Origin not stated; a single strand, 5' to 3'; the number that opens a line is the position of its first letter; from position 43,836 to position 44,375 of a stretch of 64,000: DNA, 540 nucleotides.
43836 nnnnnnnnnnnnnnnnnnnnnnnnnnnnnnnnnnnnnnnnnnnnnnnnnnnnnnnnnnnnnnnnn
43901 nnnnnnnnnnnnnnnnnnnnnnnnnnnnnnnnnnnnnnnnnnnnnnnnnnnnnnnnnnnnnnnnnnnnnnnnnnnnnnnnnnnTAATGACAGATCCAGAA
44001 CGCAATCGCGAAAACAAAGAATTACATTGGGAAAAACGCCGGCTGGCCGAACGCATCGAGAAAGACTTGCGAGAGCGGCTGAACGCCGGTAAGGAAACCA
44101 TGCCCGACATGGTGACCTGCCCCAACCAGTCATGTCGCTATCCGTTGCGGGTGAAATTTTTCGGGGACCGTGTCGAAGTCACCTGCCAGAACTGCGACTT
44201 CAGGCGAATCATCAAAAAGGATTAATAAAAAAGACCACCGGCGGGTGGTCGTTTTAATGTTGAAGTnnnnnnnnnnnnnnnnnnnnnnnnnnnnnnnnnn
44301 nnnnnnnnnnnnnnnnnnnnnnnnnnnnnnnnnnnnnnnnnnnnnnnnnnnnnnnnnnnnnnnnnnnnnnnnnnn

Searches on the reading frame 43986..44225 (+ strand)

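Call 7: search_protein_families(library=pfam, proteins=[window:43986-44225:+], max_evalue=1)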
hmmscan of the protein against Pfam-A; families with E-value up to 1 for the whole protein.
window:43986-44225:+ (79 aa): 3 families
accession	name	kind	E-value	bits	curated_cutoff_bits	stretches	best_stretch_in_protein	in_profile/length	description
PF01485.27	IBR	-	6.4e-05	23.4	24.3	1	33-72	9-49/65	IBR domain, a half RING-finger domain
PF16124.10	RecQ_Zn_bind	-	0.0011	20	25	1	22-72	9-64/66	RecQ zinc-binding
PF20546.3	DUF6760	-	0.039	14.4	27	1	14-43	33-61/89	Family of unknown function (DUF6760)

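Call 8: search_protein_families(library=ncbifam, proteins=[window:43986-44225:+], max_evalue=1)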
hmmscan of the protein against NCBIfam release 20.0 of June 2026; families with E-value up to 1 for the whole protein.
window:43986-44225:+ (79 aa): 3 families
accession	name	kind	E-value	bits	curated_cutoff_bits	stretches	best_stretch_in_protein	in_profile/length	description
NF011482.0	PRK14892.1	equivalog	0.0055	16.6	109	1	29-74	8-52/101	putative transcription elongation factor Elf1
NF008279.0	PRK11057.1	equivalog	0.016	13.6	1015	1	12-72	344-402/608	ATP-dependent DNA helicase RecQ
TIGR01389.1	recQ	equivalog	0.021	13.3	640.2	1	11-71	331-390/591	DNA helicase RecQ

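Call 9: search_protein_families(library=phrogs, proteins=[window:43986-44225:+], max_evalue=1)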
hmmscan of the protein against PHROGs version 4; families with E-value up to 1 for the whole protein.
window:43986-44225:+ (79 aa): 0 families

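Call 10: search_protein_families(library=padloc, proteins=[window:43986-44225:+], max_evalue=1)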
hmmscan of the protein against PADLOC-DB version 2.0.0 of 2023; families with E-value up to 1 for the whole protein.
window:43986-44225:+ (79 aa): 2 families
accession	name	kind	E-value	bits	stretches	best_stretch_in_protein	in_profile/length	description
PDLC02861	DpdF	-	0.0016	14.8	1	11-71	346-404/611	DpdF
PDLC02870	DpdF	-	0.025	11.1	1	45-73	438-466/534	DpdF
